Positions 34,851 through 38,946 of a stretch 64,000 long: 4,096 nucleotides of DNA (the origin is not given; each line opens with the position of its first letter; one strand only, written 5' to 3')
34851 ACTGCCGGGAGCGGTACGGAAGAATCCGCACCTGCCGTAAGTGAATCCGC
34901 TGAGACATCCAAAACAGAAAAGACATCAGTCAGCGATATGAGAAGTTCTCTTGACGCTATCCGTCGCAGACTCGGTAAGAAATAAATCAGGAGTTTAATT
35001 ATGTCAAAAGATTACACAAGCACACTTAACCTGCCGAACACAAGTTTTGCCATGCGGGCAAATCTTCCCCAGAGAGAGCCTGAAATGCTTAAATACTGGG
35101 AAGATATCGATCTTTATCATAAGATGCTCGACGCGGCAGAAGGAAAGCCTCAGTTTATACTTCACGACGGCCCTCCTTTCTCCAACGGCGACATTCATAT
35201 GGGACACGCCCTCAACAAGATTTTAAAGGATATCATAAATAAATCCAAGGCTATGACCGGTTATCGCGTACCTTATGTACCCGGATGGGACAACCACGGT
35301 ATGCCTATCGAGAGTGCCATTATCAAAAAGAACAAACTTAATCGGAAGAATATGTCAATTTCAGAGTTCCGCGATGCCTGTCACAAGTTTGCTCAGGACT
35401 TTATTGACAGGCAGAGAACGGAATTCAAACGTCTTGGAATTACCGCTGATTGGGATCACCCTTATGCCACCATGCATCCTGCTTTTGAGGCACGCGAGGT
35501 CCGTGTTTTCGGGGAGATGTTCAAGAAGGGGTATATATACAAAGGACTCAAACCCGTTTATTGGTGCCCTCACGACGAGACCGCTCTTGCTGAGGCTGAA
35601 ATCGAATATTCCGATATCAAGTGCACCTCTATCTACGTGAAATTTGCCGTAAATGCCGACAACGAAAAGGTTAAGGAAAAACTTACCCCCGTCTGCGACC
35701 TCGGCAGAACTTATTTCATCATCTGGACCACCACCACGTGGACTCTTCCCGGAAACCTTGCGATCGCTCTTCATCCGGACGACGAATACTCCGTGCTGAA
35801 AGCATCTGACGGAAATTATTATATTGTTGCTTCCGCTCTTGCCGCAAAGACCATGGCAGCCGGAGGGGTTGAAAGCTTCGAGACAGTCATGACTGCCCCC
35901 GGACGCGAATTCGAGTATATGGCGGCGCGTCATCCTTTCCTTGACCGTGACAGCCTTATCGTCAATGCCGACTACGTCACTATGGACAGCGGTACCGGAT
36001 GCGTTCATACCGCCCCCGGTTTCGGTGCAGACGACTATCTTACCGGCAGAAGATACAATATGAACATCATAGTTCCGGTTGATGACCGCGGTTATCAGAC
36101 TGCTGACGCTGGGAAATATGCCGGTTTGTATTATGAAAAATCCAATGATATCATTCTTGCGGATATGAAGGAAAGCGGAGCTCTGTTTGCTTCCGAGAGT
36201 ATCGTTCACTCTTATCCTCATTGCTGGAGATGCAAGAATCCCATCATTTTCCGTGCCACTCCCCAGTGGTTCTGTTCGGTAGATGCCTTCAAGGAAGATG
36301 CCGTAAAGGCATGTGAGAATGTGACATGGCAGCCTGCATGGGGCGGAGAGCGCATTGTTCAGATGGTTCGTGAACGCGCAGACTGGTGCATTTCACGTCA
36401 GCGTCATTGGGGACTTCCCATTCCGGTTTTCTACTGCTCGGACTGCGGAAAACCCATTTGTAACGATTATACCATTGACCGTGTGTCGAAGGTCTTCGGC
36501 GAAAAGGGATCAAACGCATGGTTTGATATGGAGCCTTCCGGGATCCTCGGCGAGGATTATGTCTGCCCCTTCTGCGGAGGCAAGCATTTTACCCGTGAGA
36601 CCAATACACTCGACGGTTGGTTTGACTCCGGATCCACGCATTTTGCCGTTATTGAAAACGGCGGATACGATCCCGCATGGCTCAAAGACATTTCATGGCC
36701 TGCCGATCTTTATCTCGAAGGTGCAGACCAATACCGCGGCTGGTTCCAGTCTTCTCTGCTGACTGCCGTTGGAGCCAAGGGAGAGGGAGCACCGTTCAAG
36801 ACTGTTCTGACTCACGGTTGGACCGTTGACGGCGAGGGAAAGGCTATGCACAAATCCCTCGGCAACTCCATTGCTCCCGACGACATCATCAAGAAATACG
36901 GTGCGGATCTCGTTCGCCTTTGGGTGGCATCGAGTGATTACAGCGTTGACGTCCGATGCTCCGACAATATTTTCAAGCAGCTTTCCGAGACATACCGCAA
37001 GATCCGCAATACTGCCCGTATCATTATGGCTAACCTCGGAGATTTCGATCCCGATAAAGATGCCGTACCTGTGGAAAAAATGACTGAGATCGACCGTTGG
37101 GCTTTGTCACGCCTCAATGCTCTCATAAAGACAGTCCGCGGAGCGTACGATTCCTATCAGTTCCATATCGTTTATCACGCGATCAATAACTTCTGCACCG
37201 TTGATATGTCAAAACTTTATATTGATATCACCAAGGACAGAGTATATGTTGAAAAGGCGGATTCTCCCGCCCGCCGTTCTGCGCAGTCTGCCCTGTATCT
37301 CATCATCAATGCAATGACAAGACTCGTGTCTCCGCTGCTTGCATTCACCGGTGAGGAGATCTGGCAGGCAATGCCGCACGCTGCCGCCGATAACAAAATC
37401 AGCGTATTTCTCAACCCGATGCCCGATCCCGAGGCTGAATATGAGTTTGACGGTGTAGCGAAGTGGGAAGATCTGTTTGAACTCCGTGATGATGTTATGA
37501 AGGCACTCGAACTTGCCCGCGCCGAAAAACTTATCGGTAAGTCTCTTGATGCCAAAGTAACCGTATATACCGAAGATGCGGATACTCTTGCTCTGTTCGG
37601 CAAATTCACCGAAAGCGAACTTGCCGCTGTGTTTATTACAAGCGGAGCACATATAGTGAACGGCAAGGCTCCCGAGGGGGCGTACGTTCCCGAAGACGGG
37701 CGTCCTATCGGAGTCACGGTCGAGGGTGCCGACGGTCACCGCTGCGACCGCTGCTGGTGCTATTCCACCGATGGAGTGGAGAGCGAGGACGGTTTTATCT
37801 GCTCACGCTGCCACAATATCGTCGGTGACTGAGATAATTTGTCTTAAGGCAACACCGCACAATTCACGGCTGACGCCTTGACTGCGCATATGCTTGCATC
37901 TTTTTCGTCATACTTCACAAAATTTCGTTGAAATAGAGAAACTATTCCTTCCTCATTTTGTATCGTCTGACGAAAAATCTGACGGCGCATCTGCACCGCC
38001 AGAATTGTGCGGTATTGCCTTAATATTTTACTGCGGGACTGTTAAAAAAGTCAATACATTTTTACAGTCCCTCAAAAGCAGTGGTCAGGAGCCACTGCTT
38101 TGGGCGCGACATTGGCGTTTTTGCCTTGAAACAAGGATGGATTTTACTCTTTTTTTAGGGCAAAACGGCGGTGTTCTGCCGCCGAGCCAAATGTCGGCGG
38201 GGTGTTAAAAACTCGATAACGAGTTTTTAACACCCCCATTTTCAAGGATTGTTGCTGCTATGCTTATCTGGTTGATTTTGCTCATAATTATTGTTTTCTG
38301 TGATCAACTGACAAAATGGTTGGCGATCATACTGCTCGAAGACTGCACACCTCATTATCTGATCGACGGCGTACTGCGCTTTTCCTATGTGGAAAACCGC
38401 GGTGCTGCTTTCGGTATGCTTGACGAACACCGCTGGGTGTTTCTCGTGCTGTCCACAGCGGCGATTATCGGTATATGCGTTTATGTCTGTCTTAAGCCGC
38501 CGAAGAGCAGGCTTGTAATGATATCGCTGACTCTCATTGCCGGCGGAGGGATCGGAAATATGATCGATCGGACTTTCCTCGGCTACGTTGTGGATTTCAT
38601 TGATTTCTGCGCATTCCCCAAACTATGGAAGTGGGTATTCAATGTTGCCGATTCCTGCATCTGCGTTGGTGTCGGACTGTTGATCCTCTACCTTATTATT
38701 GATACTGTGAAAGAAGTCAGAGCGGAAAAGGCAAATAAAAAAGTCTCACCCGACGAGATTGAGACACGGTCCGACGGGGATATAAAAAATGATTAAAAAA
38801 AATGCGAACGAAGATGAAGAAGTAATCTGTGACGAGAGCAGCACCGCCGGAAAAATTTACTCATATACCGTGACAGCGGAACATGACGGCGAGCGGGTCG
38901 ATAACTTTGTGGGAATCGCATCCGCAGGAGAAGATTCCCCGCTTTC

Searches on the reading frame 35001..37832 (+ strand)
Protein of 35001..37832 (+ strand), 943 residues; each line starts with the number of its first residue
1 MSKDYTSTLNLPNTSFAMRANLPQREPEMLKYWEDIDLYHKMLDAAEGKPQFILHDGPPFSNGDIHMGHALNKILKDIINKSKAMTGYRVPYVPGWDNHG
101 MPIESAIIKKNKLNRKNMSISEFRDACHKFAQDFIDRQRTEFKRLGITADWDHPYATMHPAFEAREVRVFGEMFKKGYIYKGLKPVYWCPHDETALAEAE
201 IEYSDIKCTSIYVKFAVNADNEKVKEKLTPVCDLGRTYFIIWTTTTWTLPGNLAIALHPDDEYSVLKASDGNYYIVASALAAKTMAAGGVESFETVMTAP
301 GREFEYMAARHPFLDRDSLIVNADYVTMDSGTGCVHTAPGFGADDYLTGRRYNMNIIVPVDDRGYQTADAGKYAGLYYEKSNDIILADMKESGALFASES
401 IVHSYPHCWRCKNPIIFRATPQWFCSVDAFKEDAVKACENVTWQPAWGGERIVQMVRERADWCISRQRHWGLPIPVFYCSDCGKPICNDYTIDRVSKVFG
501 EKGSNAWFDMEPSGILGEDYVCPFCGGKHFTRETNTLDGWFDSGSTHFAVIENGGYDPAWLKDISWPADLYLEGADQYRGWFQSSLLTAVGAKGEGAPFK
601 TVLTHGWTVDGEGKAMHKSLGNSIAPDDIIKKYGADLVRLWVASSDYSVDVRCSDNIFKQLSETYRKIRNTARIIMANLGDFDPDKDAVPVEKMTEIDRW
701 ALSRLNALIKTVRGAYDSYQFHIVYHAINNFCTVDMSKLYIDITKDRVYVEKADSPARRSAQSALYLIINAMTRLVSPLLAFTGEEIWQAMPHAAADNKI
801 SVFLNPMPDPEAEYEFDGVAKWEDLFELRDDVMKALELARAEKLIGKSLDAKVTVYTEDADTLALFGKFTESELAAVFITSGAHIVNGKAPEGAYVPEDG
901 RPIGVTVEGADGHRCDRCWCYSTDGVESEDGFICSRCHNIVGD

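Call 12: search_protein_families(library=pfam, proteins=[window:35001-37832:+])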
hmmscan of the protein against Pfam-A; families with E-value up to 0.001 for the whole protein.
window:35001-37832:+ (943 aa): 5 families
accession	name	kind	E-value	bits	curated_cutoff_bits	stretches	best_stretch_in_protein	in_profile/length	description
PF00133.28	tRNA-synt_1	-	2.5e-135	451.9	22.7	1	29-653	2-413/414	tRNA synthetases class I (I, L, M and V)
PF08264.19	Anticodon_1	-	2.8e-34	118.5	25.1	1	698-854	1-147/148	Anticodon-binding domain of tRNA ligase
PF09334.17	tRNA-synt_1g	-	4.1e-23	82.2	20.1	1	59-229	8-160/391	tRNA synthetases class I (M)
PF01406.26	tRNA-synt_1e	-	1.2e-09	38.5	27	0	63-183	21-125/301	tRNA synthetases class I (C) catalytic domain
PF13603.12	tRNA-synt_1_2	-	0.00021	21.3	25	1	307-366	87-146/185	Leucyl-tRNA synthetase, editing domain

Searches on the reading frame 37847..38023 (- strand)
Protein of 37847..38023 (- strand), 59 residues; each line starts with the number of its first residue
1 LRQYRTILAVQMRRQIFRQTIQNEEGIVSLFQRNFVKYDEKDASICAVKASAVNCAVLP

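Call 59: find_homologous_proteins(query=window:37847-38023:-, max_evalue=10)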
Query seq(59 aa) (59 aa): 10 proteins with E <= 10 among 10 candidates.
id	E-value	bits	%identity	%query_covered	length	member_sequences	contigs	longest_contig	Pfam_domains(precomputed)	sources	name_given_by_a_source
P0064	2.1e-23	98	85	100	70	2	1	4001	-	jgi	-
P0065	1.6e-15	73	71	98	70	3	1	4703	-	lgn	-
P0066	1.3e-12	64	61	100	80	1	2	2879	-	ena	-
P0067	1.3e-12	64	61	100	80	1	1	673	-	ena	-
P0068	1.4e-12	64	63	100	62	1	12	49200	-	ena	-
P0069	2.0e-11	60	60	98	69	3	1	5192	-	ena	-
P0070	1.6e-10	58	62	98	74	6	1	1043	-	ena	-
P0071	3.3e-4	38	61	69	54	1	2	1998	-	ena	-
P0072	5.9e-2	31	81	44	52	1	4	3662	-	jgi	jgi:hypothetical protein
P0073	1.0e-1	30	69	49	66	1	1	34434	-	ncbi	-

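Call 60: find_encoding_contigs(protein=P0064, flank=3000, max_places=5)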
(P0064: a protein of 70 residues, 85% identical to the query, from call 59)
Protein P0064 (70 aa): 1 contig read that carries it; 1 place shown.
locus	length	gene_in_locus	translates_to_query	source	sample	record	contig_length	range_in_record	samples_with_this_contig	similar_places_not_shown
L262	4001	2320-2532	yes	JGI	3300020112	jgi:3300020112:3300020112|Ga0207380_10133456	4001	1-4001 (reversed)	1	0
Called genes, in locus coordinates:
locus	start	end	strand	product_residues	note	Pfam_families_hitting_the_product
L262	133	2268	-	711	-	PF03648:Glyco_hydro_67N (weak), PF16126:DUF4838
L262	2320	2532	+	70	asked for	-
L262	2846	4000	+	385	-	?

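Call 61: find_encoding_contigs(protein=P0065, flank=3000, max_places=5)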
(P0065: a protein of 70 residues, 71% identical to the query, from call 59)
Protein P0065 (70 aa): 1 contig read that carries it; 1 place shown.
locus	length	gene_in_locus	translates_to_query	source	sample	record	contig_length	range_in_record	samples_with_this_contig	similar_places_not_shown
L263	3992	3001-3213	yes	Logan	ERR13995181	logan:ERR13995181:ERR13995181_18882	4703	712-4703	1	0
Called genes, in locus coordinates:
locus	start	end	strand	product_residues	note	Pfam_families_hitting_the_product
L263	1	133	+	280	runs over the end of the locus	?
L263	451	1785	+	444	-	-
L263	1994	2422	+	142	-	-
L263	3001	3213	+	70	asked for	-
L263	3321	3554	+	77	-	PF12728:HTH_17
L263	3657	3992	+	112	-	?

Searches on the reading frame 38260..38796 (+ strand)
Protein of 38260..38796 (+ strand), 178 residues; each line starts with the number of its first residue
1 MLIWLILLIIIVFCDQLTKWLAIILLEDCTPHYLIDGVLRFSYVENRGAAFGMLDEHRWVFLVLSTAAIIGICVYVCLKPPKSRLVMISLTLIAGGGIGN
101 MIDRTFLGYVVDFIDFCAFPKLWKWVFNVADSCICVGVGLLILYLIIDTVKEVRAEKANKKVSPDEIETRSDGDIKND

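Call 12: search_protein_families(library=pfam, proteins=[window:38260-38796:+])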
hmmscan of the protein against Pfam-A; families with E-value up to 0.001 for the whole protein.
window:38260-38796:+ (178 aa): 1 family
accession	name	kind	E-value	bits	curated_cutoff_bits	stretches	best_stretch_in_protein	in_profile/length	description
PF01252.23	Peptidase_A8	-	3.7e-41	141.1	25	1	8-146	2-141/142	Signal peptidase (SPase) II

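Call 51: find_encoding_contigs(protein=window:38260-38796:+, flank=3000, max_places=10)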
Protein window:38260-38796:+ (178 aa): 1 contig read that carries it; 1 place shown.
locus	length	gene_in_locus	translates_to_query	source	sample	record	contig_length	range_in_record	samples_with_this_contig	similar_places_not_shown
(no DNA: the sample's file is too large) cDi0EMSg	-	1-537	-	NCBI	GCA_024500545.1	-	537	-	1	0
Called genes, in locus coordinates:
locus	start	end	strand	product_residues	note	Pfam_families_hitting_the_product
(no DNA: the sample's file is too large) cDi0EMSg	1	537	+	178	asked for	PF01252:Peptidase_A8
